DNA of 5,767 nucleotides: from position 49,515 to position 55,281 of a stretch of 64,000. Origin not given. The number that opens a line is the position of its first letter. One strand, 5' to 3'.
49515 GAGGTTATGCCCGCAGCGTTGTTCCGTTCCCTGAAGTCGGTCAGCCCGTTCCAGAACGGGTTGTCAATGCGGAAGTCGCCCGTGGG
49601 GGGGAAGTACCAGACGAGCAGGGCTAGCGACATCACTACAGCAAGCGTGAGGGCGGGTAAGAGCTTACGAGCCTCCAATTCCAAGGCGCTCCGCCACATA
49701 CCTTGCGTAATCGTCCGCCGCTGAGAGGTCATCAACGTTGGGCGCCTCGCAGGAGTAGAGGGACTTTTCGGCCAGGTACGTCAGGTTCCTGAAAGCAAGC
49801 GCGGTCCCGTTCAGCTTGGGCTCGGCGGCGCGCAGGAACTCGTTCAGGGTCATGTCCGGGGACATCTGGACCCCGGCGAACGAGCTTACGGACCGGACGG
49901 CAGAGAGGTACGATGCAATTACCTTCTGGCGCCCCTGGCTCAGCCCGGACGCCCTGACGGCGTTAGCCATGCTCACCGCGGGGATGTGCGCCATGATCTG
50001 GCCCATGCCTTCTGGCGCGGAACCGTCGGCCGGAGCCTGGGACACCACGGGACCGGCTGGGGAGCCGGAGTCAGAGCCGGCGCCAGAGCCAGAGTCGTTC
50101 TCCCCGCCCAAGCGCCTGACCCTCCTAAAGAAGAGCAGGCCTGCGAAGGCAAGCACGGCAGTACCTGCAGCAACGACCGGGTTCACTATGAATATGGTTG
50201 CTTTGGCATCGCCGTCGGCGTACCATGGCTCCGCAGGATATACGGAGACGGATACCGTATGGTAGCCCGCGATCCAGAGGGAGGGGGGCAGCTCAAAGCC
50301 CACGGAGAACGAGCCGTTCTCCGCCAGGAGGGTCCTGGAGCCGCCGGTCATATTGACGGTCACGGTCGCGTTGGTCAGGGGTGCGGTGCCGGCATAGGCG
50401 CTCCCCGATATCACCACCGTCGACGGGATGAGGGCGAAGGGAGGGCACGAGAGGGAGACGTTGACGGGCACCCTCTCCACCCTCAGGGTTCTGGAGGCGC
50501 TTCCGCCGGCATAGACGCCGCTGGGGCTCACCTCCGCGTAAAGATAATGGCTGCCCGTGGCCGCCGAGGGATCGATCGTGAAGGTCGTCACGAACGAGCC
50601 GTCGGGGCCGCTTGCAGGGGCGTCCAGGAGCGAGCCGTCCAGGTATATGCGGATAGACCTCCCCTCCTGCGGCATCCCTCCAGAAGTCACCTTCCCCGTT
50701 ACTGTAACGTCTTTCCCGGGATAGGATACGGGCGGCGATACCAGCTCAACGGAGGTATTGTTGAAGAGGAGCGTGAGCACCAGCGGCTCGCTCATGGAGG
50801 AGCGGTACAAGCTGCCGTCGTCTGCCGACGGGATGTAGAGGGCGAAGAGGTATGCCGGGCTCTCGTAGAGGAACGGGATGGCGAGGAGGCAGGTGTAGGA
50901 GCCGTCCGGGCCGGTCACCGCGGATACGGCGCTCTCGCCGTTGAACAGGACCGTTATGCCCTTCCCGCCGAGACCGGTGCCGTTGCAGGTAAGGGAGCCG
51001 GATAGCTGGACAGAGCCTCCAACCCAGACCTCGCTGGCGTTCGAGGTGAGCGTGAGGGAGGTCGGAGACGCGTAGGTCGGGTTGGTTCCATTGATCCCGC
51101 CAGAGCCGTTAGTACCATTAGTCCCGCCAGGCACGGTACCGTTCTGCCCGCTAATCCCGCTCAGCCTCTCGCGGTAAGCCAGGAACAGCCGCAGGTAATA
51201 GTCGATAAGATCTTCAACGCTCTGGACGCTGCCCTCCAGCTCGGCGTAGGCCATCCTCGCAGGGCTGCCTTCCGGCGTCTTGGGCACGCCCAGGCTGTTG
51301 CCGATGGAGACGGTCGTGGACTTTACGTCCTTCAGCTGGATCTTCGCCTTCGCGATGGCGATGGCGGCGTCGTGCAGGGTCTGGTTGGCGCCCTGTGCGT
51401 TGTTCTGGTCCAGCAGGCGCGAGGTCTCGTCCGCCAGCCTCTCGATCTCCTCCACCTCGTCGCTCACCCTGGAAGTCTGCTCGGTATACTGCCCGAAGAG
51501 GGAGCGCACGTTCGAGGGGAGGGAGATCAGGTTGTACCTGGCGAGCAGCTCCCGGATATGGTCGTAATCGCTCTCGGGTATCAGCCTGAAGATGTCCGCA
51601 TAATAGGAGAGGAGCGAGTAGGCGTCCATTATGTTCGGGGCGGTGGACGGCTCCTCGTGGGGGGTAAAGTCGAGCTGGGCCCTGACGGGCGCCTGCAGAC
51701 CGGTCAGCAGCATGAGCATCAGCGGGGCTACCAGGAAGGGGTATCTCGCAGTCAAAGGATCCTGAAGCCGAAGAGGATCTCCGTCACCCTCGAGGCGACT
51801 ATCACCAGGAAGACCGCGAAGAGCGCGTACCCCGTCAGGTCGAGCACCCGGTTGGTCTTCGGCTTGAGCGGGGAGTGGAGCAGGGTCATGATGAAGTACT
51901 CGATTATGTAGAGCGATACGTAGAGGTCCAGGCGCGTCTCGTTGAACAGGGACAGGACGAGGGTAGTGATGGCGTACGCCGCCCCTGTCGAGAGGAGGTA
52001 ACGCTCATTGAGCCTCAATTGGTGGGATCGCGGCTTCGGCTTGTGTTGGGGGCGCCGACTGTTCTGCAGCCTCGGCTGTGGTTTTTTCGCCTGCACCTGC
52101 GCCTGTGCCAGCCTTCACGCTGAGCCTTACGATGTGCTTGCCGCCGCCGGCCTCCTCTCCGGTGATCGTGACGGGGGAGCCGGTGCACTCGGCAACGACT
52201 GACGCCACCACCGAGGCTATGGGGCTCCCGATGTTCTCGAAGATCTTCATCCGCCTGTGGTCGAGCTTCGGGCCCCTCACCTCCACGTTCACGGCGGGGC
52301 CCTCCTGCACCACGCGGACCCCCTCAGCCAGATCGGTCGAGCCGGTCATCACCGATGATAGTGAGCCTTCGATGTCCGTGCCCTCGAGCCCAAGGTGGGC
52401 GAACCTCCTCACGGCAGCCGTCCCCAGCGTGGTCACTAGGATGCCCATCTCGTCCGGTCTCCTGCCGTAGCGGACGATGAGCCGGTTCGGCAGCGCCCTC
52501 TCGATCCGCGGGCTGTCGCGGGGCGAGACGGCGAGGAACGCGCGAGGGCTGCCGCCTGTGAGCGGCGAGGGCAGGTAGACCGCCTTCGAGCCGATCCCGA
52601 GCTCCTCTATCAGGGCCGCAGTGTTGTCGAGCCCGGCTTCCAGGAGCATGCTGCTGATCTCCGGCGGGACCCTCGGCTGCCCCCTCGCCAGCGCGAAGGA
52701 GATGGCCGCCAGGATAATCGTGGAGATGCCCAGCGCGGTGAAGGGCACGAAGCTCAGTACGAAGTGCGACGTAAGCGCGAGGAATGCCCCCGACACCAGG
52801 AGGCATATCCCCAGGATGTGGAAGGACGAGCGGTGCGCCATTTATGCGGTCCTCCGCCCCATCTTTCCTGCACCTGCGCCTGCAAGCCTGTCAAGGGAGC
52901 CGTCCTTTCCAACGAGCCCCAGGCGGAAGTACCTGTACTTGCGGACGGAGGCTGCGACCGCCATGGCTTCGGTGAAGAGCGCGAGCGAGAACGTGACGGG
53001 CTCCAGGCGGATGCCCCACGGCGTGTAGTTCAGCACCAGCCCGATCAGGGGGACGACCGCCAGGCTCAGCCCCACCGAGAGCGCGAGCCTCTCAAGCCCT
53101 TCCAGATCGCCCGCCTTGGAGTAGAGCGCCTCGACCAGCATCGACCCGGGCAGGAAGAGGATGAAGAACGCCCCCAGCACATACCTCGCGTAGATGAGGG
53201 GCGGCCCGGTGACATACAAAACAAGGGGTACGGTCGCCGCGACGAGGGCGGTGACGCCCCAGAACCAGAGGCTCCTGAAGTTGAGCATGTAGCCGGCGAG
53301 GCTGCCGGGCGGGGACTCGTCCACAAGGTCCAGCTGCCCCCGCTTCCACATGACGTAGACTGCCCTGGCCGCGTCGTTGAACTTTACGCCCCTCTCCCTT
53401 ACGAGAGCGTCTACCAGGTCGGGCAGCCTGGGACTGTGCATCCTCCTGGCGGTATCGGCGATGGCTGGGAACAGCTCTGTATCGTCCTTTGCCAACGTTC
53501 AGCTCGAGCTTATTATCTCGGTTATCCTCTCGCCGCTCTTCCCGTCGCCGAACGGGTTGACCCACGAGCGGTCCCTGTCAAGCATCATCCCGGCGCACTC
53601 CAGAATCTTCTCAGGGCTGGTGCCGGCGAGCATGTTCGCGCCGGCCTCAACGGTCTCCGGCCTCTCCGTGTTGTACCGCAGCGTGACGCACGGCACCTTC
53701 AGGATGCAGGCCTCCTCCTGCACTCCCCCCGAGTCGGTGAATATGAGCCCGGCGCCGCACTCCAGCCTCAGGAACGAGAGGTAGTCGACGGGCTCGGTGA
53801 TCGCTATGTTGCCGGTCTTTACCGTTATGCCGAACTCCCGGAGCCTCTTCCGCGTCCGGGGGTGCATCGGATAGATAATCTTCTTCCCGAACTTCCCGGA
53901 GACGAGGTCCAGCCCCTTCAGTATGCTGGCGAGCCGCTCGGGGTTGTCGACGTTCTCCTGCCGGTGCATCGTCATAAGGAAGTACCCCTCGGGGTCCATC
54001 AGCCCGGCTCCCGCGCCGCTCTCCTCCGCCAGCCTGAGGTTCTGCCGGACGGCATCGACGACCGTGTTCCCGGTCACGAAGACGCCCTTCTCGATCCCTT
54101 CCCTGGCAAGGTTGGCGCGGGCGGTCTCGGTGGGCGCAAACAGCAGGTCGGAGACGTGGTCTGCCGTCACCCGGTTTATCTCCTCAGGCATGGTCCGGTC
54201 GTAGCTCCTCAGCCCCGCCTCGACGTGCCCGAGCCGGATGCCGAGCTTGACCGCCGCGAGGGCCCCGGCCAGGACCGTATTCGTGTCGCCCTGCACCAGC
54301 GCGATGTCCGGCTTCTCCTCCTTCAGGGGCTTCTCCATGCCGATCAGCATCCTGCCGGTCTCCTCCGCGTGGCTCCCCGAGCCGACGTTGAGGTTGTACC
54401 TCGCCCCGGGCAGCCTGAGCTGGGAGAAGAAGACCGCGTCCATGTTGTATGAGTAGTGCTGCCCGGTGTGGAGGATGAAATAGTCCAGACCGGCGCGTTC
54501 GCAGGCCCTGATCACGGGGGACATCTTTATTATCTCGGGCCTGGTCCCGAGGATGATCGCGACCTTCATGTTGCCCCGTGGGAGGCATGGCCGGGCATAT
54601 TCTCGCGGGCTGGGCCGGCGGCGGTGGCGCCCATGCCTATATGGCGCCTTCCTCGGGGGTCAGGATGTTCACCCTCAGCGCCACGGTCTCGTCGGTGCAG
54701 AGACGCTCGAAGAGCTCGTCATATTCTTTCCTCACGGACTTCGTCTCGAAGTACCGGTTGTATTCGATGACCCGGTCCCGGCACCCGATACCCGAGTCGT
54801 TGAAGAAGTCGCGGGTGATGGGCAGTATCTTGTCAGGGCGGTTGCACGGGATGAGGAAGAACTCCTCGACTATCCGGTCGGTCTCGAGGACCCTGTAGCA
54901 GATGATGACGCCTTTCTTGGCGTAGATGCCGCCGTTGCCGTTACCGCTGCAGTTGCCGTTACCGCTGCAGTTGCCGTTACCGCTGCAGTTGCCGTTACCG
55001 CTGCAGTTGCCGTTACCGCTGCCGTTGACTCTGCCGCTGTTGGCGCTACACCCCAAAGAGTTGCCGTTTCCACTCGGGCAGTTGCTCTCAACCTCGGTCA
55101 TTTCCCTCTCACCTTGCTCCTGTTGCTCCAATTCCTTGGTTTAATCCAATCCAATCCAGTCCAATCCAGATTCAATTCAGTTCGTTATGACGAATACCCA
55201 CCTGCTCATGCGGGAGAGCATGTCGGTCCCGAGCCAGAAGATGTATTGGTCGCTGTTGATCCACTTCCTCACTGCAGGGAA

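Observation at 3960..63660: Dispersed family of GC-rich hexanucleotide microsatellites in both coding N-termini and intergenic spacers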

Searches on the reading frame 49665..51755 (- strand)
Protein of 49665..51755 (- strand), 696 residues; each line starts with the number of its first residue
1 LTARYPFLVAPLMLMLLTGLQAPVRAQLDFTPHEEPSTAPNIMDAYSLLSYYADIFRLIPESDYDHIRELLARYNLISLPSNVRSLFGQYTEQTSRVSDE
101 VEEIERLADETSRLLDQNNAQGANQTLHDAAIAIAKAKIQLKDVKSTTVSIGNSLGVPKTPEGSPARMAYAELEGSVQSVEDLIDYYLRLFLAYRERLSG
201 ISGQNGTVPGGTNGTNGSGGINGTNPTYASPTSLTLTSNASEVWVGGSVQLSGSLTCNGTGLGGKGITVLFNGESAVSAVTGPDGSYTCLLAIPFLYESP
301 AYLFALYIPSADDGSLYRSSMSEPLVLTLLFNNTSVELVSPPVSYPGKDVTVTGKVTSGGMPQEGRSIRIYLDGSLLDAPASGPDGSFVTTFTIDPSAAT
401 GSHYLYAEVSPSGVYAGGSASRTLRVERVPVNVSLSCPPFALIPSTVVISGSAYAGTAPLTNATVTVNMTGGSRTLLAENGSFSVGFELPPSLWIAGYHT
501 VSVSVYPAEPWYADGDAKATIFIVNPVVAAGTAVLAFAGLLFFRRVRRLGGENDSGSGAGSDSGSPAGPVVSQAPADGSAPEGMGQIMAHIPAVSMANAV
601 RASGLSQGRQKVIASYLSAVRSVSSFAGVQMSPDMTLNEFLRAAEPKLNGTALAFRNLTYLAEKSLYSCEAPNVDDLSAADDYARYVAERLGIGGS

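Call 22: search_protein_families(library=pfam, proteins=[window:49665-51755:-], max_evalue=0.01)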
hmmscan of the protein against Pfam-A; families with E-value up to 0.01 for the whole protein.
window:49665-51755:- (696 aa): 0 families

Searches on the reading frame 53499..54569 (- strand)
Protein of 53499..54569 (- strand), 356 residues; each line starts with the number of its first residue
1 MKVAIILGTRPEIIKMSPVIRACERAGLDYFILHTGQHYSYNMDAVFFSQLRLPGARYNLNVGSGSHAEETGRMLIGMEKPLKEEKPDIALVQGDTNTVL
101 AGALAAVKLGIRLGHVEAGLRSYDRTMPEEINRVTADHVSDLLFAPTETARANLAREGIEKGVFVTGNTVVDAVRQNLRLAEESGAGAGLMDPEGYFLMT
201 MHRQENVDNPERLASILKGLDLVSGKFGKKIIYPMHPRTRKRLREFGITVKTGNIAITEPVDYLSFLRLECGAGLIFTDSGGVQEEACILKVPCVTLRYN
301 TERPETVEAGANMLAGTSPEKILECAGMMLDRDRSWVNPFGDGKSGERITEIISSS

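Call 43: find_encoding_contigs(protein=window:53499-54569:-, flank=10000, max_places=8)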
Protein window:53499-54569:- (356 aa): 2 contigs read that carry it; 2 places shown.
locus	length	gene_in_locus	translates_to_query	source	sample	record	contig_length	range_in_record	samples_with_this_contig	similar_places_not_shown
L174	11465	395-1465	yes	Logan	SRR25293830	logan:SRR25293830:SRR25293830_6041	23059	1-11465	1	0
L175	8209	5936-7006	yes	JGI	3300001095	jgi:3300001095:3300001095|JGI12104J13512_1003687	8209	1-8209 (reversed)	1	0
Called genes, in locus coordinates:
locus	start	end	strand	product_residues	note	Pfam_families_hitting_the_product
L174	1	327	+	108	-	?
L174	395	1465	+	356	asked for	PF02350:Epimerase_2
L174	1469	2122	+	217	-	PF07760:DUF1616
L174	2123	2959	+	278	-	PF25939:DUF7982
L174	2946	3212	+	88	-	PF26161:DUF8044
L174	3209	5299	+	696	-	-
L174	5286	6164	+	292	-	PF14258:DUF4350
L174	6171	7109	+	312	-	PF20030:bpMoxR, PF07726:AAA_3, PF07728:AAA_5, PF17863:AAA_lid_2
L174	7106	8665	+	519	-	PF01882:DUF58 (weak)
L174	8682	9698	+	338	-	PF07760:DUF1616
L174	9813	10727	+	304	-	PF00535:Glycos_transf_2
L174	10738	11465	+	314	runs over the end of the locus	PF01073:3Beta_HSD, PF01370:Epimerase, PF02719:Polysacc_synt_2 (weak), PF04321:RmlD_sub_bind, PF16363:GDP_Man_Dehyd, PF07993:NAD_binding_4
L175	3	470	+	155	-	?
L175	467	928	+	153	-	-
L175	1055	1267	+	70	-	-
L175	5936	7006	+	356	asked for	PF02350:Epimerase_2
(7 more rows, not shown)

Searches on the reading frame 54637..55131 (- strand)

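Call 22: search_protein_families(library=pfam, proteins=[window:54637-55131:-], max_evalue=0.01)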
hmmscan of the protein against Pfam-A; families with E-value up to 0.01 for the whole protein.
window:54637-55131:- (164 aa): 1 family
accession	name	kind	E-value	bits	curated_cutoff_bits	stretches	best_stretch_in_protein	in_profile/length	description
PF22807.2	TrAA12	-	9.8e-06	24.6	30.9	1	19-80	383-446/463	TrAA12-like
